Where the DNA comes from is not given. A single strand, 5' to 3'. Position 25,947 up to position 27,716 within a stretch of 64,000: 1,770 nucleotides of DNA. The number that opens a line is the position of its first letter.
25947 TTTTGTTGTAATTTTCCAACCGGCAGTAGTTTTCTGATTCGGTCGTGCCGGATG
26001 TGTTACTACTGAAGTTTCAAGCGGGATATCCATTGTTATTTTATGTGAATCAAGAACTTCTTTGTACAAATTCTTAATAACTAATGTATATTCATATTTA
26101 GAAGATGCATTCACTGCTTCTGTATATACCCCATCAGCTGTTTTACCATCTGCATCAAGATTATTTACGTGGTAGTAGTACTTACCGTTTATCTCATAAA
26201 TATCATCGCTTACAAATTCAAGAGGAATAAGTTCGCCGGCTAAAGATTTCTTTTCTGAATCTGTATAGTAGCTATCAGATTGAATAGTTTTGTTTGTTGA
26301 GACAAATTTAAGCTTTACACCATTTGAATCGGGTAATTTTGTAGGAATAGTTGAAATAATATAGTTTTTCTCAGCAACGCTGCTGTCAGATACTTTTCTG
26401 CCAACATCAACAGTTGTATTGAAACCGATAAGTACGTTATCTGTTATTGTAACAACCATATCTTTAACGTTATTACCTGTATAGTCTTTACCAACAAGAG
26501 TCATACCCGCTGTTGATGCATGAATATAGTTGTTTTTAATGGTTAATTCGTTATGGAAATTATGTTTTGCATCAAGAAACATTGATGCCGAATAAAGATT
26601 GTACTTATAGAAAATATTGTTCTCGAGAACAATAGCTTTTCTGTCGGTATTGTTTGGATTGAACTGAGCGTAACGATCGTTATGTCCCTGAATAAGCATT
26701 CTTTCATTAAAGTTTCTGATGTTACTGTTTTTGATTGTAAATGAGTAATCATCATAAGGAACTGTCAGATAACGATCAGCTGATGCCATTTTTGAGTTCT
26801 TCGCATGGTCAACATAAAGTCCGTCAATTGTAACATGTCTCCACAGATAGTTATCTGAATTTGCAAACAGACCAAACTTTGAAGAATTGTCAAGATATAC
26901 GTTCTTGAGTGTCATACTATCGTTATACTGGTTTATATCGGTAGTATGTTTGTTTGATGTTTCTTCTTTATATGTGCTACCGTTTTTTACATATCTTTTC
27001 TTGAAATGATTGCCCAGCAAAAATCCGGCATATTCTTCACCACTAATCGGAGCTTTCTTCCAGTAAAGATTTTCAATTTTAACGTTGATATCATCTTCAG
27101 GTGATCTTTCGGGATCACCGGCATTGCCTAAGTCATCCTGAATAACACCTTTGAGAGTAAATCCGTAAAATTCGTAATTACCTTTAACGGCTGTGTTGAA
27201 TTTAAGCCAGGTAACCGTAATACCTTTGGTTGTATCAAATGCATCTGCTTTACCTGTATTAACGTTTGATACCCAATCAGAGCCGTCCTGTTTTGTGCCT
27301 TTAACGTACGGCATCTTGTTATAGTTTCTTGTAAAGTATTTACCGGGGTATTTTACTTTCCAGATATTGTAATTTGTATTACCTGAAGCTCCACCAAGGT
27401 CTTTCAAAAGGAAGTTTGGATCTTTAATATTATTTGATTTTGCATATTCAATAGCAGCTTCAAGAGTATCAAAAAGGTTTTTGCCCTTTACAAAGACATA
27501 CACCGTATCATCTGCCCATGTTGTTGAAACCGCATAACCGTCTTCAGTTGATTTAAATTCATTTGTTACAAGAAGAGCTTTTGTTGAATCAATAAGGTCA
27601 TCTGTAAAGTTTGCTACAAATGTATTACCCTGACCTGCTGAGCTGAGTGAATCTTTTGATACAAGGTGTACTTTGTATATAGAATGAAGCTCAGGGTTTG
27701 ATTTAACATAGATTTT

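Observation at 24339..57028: Four giant paralogous secreted proteins built from about 13 shuffled beta-helix-like modules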

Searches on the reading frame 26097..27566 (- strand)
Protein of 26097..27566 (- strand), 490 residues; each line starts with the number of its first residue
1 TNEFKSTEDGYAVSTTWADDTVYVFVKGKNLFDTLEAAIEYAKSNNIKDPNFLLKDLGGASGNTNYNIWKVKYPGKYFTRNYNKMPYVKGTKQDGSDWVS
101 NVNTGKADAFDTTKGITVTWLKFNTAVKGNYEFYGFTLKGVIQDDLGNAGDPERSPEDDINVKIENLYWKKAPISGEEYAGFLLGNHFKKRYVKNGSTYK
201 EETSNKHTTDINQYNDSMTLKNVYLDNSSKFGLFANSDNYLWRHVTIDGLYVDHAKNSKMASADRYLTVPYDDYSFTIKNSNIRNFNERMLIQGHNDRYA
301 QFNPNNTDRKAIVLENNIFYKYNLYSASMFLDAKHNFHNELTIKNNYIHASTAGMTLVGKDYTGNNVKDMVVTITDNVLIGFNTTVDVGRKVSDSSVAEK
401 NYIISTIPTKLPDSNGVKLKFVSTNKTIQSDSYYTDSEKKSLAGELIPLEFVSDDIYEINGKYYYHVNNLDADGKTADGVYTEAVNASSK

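Call 10: find_homologous_proteins(query=window:26097-27566:-, max_evalue=0.001)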
Query window:26097-27566:-: 7149 candidates shared short words with the query, none scored E <= 0.001.

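Call 12: search_solved_structures(query=A1, max_evalue=1)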
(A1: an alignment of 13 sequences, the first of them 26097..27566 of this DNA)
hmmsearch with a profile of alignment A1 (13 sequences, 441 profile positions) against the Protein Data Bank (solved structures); distinct sequences matched with E-value up to 1: 3.
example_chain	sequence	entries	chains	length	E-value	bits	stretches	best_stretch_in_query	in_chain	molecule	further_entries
5z9t_A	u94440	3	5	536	0.0093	18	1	231-366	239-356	alginate lyase AlyF-OU02 | Alginate lyase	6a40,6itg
7bz0_A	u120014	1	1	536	0.013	17.6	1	231-363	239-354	Alginate lyase AlyF-OU02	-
6ome_A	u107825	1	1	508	0.3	13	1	24-83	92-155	Probable cytosol aminopeptidase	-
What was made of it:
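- On PL6 polysaccharide lyases: The 13-sequence profile hits AlyF at E 0.009 over about 120 residues (call 12).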

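Call 19: search_protein_representatives(alignment_id=A1)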
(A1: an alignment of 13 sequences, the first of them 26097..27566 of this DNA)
Query: 13 sequences, 441 profile positions. Proteins with E-value up to 0.001 (for the whole library): 134; up to 1e-10: 112; up to 1e-30: 65. The best 134 are listed.
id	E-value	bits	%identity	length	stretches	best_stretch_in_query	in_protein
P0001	0.0e+00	1528.4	-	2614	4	3-430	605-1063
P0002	0.0e+00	1195.3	-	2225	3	2-441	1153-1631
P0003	0.0e+00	1031.9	-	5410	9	5-424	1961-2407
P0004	2.6e-269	909.7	-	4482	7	9-425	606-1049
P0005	1.0e-257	871.5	-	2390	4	4-428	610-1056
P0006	9.3e-257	868.3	-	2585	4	3-412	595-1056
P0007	8.6e-254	858.6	-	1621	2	1-441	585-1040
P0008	7.2e-242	819.3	-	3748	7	10-424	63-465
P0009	2.1e-229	778.2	-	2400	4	6-414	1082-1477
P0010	9.1e-224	759.6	-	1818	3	4-426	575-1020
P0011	9.6e-217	736.5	-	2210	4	1-412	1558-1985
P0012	2.6e-215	731.7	-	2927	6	8-338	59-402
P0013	1.4e-185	633.8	-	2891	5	7-423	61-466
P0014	7.0e-169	578.7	-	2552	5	5-410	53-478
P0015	5.0e-163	559.4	-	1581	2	2-434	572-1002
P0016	3.1e-162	556.8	-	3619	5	6-431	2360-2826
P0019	1.7e-134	465.4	-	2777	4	5-427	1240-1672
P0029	4.6e-117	408.0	-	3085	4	7-399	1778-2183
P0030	1.5e-112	393.1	-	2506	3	8-434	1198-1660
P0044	2.2e-82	293.7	-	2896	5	4-428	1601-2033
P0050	1.0e-63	232.1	-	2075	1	6-434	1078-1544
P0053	2.0e-52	194.9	-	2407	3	5-425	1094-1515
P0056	4.6e-40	154.2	-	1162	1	4-428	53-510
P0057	4.7e-38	147.6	-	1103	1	2-418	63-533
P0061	1.7e-32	129.3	-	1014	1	11-402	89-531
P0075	9.9e-27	110.3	-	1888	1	6-400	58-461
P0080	1.2e-25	106.6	-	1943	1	6-421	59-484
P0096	2.7e-21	92.4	-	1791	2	7-431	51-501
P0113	1.3e-10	57.1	-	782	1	5-340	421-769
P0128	3.5e-04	36.0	-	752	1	13-297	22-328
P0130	4.5e-04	35.6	-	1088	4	197-339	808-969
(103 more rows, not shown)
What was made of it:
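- Tried and rejected: The exhaustive HMMER search was needed (call 19).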

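Call 21: predict_structure(alignment_id=A1)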
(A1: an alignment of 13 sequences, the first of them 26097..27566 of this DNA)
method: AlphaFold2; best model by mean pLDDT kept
length: 490 residues; sequences in the alignment: 13
mean_pLDDT: 74.9   pTM: 0.80
mean pLDDT of the five models: 74.9, 74.3, 72.8, 72.8, 70.7
residues with pLDDT >= 90: 162; 70-90: 148; 50-70: 98; < 50: 82
segments of 3 or more residues with pLDDT < 50: 59-65, 175-178, 188-209, 297-301, 447-454, 458-464, 466-476, 478-490
pLDDT, mean of each block of 10 residues (from residue 1): 53 64 75 89 92 74 57 91 94 93 93 86 85 92 68 67 94 55 55 38 40 78 84 65 91 72 69 89 83 59 64 96 86 75 96 89 65 95 89 93 88 77 90 88 60 47 47 45 37
secondary structure, 60 per line:
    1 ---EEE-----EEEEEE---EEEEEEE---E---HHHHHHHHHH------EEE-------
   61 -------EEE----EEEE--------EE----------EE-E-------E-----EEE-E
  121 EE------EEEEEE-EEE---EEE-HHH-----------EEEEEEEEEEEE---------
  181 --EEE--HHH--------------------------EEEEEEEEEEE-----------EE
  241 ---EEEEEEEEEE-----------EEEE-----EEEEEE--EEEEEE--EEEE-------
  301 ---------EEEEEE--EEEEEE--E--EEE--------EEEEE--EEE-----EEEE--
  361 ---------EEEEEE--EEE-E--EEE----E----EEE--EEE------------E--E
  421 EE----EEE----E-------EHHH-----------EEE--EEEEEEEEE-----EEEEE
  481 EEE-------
elements in order: E4-6 E12-17 E21-27 H35-44 E51-53 E68-70 E75-78 E116-118 E120-122 E129-134 E136-138 E142-144 E160-171 E183-185 E217-227 E244-253 E265-268 E274-279 E282-287 E290-293 E310-315 E318-323 E329-331 E340-344 E347-349 E355-358 E370-375 E378-380 E385-387 E397-399 E402-404 E420-422 E427-429 E457-459 E462-470 E476-483

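Call 24: fold_search(model_id=the predicted structure, library=pdb)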
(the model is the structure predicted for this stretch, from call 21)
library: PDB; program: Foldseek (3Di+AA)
matches with E <= 10: 71; with E <= 0.001: 0
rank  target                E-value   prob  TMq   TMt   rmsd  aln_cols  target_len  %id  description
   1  5nxk_A                2.0e-01  0.57  0.28  0.40   9.2       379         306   11  L. reuteri 53608 SRRP (released 2018-03-21)
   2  6nzs                  2.7e-01  0.10  0.17  0.15  17.2       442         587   10  Dextranase AoDex KQ11 (released 2019-02-27)
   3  5gkd_A                3.0e-01  0.72  0.30  0.21   9.3       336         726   16  Structure of PL6 family alginate lyase AlyGC (released 2017-02-08)
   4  4xn0                  3.0e-01  0.35  0.27  0.23  12.5       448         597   10  Tailspike protein mutant E372A of E. coli bacteriophage HK620 (released 2016-01-27)
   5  4xop_A                3.4e-01  0.33  0.27  0.23  12.0       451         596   11  Tailspike protein double mutant D339N/E372Q of E. coli bacteriophage HK620 in complex with hexasaccharide (released 2016-01-27)
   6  9cdu_A                4.0e-01  0.18  0.21  0.23  13.5       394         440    8  Crystal Structure of Rhombotarget A-peptide Complex (released 2025-07-02)
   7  5ny0                  4.4e-01  0.28  0.24  0.31  10.3       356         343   12  L. reuters 100-23 SRRP (released 2018-03-21)
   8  4xkv                  4.8e-01  0.20  0.26  0.22  12.3       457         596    9  Tailspike protein mutant D339N of E. coli bacteriophage HK620 (released 2016-01-20)
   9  5gkq_A                5.8e-01  0.63  0.30  0.21  10.0       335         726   15  Structure of PL6 family alginate lyase AlyGC mutant-R241A (released 2017-02-08)
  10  2x85_A                6.4e-01  0.11  0.24  0.21  14.9       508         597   10  Tailspike protein of E. coli bacteriophage HK620 in complex with hexasaccharide (released 2011-03-23)
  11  5z9t_A                6.7e-01  0.09  0.17  0.17  14.3       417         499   11  a new PL6 alginate lyase complex with trisaccharide (released 2019-03-27)
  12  5nxk_C                7.1e-01  0.10  0.20  0.27  11.5       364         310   10  L. reuteri 53608 SRRP (released 2018-03-21)
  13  4xqf                  7.4e-01  0.11  0.25  0.22  15.3       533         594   10  Tailspike protein mutant E372Q (delta D470/N471) of E. coli bacteriophage HK620 (released 2016-01-27)
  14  4xot_A                7.8e-01  0.11  0.24  0.20  15.6       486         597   10  Tailspike protein mutant E372Q of E. coli bacteriophage HK620 in complex with pentasaccharide (released 2016-01-27)
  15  4xr6_A                8.5e-01  0.11  0.23  0.20  13.7       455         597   10  Tailspike protein double mutant D339A/E372Q of E. coli bacteriophage HK620 in complex with hexasaccharide (released 2016-01-27)
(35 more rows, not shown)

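Call 26: find_homologous_proteins(query=A1, max_evalue=0.001)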
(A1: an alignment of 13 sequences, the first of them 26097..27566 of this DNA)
Query A1 (13 sequences): 7954 candidates shared short words with the query, none scored E <= 0.001.

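Call 30: find_encoding_contigs(protein=P0004, flank=10000, max_places=4)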
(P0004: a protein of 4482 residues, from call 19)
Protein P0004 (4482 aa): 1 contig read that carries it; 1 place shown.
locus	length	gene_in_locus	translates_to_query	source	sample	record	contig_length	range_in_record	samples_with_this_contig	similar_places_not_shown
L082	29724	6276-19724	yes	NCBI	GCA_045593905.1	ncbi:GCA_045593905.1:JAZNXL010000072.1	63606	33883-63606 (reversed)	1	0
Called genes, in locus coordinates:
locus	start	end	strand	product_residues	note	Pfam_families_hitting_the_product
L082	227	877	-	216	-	PF12686:DUF3800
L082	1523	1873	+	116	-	PF05635:23S_rRNA_IVP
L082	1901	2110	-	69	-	PF01381:HTH_3, PF12844:HTH_19, PF13443:HTH_26 (weak), PF13560:HTH_31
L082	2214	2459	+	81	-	-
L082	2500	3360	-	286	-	PF02311:AraC_binding, PF07883:Cupin_2, PF12833:HTH_18, PF00165:HTH_AraC (weak)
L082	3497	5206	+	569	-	-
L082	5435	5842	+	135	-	PF09719:C_GCAxxG_C_C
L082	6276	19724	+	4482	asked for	PF00149:Metallophos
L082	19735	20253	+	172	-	-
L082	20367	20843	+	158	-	-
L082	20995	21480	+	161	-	-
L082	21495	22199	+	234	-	-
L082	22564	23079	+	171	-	-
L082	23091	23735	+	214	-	PF00300:His_Phos_1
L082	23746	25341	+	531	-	PF00753:Lactamase_B, PF23023:Anti-Pycsar_Apyc1 (weak), PF12706:Lactamase_B_2, PF16661:Lactamase_B_6, PF10996:Beta-Casp, PF07521:RMMBL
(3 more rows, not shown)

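Call 31: find_encoding_contigs(protein=P0003, flank=10000, max_places=2)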
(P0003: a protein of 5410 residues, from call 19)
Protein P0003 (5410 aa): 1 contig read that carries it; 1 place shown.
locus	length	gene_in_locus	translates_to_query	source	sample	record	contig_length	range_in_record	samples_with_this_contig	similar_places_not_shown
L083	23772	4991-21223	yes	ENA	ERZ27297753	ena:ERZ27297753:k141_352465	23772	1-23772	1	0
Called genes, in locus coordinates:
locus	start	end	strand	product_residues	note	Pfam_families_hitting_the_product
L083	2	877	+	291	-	?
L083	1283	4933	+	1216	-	PF07523:Big_3 (faint)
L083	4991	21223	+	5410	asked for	PF00149:Metallophos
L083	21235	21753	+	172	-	-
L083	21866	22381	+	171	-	-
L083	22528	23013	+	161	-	-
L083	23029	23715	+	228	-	-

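Call 32: find_encoding_contigs(protein=P0008, flank=10000, max_places=2)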
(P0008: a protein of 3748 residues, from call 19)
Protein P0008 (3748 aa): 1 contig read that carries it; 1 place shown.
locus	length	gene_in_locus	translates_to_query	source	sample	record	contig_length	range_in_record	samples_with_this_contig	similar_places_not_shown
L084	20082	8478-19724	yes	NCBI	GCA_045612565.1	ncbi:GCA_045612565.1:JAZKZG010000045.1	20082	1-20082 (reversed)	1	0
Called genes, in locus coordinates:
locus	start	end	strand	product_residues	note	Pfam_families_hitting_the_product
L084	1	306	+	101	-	?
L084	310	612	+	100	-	PF10694:DUF2500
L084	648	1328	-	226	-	-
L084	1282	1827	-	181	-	PF04542:Sigma70_r2, PF08281:Sigma70_r4_2, PF04545:Sigma70_r4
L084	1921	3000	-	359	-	PF03979:Sigma70_r1_1, PF00140:Sigma70_r1_2, PF04542:Sigma70_r2, PF04539:Sigma70_r3, PF04545:Sigma70_r4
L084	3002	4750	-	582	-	PF01807:Zn_ribbon_DnaG, PF08275:DNAG_N, PF01751:Toprim, PF13362:Toprim_3, PF13662:Toprim_4, PF13155:Toprim_2, PF00772:DnaB (faint), PF10410:DnaB_bind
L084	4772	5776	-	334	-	PF01966:HD, PF13286:HD_assoc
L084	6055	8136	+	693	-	PF01751:Toprim, PF01131:Topoisom_bac, PF13342:Toprim_Crpt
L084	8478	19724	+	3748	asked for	-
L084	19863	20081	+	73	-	?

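Call 33: find_encoding_contigs(protein=P0016, flank=10000, max_places=2)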
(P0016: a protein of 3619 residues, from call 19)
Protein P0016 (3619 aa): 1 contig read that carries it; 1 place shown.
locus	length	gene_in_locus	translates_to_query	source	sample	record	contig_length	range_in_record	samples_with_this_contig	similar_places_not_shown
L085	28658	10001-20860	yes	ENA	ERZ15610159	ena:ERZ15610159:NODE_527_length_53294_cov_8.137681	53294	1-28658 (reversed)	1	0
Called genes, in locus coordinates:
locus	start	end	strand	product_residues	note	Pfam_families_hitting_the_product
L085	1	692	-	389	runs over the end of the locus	PF00266:Aminotran_5, PF01212:Beta_elim_lyase, PF01041:DegT_DnrJ_EryC1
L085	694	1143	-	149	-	PF00075:RNase_H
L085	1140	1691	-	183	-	-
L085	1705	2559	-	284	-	PF02195:ParB_N, PF17762:HTH_ParB, PF23552:ParB_C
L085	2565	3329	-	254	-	PF00142:Fer4_NifH (weak), PF01656:CbiA, PF06564:CBP_BcsQ, PF09140:MipZ, PF10609:ParA (weak), PF13614:AAA_31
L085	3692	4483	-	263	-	PF02195:ParB_N, PF17762:HTH_ParB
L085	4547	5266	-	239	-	PF02527:GidB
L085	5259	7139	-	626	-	PF01134:GIDA, PF07992:Pyr_redox_2, PF12831:FAD_oxidored (weak), PF13738:Pyr_redox_3 (faint), PF21680:GIDA_C_1st, PF13932:SAM_GIDA_C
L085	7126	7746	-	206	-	PF04263:TPK_catalytic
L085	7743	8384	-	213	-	PF00702:Hydrolase, PF12710:HAD, PF13419:HAD_2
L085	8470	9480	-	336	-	PF03990:DUF348 (weak), PF07501:G5, PF06725:3D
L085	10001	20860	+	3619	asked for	PF00395:SLH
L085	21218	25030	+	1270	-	PF00395:SLH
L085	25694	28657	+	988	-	?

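Call 34: find_encoding_contigs(protein=P0006, flank=10000, max_places=2)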
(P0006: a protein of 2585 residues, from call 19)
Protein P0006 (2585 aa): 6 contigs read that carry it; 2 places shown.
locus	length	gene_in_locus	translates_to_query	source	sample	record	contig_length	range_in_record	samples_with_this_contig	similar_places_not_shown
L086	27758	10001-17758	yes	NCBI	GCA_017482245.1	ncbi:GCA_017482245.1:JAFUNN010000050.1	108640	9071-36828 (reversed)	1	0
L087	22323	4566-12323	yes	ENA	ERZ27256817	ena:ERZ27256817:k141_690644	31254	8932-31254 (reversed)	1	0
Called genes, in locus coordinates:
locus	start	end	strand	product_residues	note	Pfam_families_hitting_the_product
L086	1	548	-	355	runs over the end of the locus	PF00254:FKBP_C, PF05698:Trigger_C (weak)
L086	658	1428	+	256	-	PF02311:AraC_binding, PF00165:HTH_AraC (faint), PF12833:HTH_18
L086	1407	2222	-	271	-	PF01261:AP_endonuc_2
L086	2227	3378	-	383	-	PF01408:GFO_IDH_MocA, PF02894:GFO_IDH_MocA_C, PF22725:GFO_IDH_MocA_C3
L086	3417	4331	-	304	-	PF01261:AP_endonuc_2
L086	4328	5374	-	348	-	PF01408:GFO_IDH_MocA, PF07991:KARI_N (weak), PF22725:GFO_IDH_MocA_C3, PF02894:GFO_IDH_MocA_C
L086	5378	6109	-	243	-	PF06283:ThuA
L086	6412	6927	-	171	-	-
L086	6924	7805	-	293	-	PF12833:HTH_18, PF00165:HTH_AraC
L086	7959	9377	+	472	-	PF02878:PGM_PMM_I, PF02879:PGM_PMM_II, PF02880:PGM_PMM_III, PF00408:PGM_PMM_IV (faint)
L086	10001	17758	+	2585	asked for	-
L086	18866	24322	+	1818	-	-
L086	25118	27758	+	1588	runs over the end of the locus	PF00395:SLH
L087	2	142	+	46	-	?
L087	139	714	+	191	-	PF02441:Flavoprotein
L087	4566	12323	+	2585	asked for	-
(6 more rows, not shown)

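Call 46: search_protein_families(library=pfam, proteins=[P0050, P0075, P0080, P0056, P0057, P0061], max_evalue=0.001)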
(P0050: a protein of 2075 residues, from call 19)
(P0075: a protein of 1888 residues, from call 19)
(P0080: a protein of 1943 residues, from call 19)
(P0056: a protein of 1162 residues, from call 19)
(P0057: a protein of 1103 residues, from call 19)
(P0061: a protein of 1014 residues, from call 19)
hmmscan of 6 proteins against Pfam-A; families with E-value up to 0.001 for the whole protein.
P0050 (2075 aa): 3 families
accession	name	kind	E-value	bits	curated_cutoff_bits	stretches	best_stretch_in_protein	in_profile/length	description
PF00395.25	SLH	-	7e-24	84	20.8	3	2019-2062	2-44/44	S-layer homology domain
PF13385.13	Laminin_G_3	-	6.3e-19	69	27.6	1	54-205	9-151/151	Concanavalin A-like lectin/glucanases superfamily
PF00149.33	Metallophos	-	9e-13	49.5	21.5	1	268-476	2-188/191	Calcineurin-like phosphoesterase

P0075 (1888 aa): 3 families
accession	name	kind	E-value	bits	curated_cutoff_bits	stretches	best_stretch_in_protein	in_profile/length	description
PF09479.16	Flg_new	-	7.1e-18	64.9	27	1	963-1033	1-65/65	Listeria-Bacteroides repeat domain (List_Bact_rpt)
PF03372.29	Exo_endo_phos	-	1.9e-07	31.5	24.5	1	1169-1416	2-225/225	Endonuclease/Exonuclease/phosphatase family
PF07581.17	Glug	-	5.9e-07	29.9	20.5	0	1134-1159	2-28/28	The GLUG motif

P0080 (1943 aa): 3 families
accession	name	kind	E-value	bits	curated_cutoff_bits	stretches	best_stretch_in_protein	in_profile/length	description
PF03372.29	Exo_endo_phos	-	5e-12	46.5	24.5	1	1179-1412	15-225/225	Endonuclease/Exonuclease/phosphatase family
PF09479.16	Flg_new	-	1.3e-10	41.6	27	1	959-1028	1-64/65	Listeria-Bacteroides repeat domain (List_Bact_rpt)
PF18998.6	Flg_new_2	-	8e-07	29.4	23.6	1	1786-1847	10-71/73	Divergent InlB B-repeat domain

P0056 (1162 aa): 1 family
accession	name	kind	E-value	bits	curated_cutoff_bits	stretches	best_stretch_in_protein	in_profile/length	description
PF00395.25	SLH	-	7.9e-20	71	20.8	3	1104-1151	1-44/44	S-layer homology domain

P0057 (1103 aa): 0 families

P0061 (1014 aa): 0 families

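Call 54: search_protein_families(library=pfam, proteins=[window:26097-27566:-], max_evalue=10)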
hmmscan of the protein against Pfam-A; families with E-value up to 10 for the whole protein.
window:26097-27566:- (490 aa): 2 families
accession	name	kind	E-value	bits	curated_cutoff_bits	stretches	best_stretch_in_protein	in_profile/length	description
PF19209.5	CoV_S1_C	-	0.039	14.5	27.1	1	130-144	5-19/58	Coronavirus spike glycoprotein S1, C-terminal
PF11558.13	HET-s_218-289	-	0.055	13.9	32.2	1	174-207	14-47/65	Het-s 218-289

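Call 60: search_protein_families(library=pfam, proteins=[P0029, P0053, P0019, P0130], max_evalue=0.001)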
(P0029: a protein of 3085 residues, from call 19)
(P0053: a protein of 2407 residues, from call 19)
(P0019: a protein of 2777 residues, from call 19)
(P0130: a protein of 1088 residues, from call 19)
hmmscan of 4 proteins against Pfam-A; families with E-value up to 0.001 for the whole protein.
P0029 (3085 aa): 1 family
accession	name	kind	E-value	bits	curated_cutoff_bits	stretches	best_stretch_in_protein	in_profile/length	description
PF00395.25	SLH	-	5.1e-24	84.4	20.8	3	3028-3072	1-44/44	S-layer homology domain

P0053 (2407 aa): 4 families
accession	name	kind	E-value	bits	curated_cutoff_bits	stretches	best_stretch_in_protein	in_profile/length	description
PF13472.12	Lipase_GDSL_2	-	1.8e-46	159.3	32.9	3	638-834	1-178/178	GDSL-like Lipase/Acylhydrolase family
PF00657.28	Lipase_GDSL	-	2.4e-29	103.4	23.6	2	636-836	1-205/208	GDSL-like Lipase/Acylhydrolase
PF00395.25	SLH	-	1.7e-28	98.7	20.8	3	2282-2324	1-43/44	S-layer homology domain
PF04311.20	DUF459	-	0.00085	19.2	27.2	0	716-838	57-193/197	Protein of unknown function (DUF459)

P0019 (2777 aa): 2 families
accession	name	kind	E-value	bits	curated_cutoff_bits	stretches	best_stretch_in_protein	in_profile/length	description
PF00395.25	SLH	-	4e-30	104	20.8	3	2722-2765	2-44/44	S-layer homology domain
PF07554.19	FIVAR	-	6.2e-05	24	29.2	1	2379-2436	1-65/71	FIVAR domain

P0130 (1088 aa): 3 families
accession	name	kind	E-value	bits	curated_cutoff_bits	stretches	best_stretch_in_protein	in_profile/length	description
PF13229.12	Beta_helix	-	5.7e-23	81.7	25.9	3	222-406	2-157/158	Right handed beta helix region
PF05048.19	NosD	-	1.5e-20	74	23.6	2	226-380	45-173/212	Periplasmic copper-binding protein (NosD)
PF12708.12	Pect-lyase_RHGA_epim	-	1.3e-18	68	27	2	111-352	2-209/213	Rhamnogalacturonase A/epimerase, pectate lyase-like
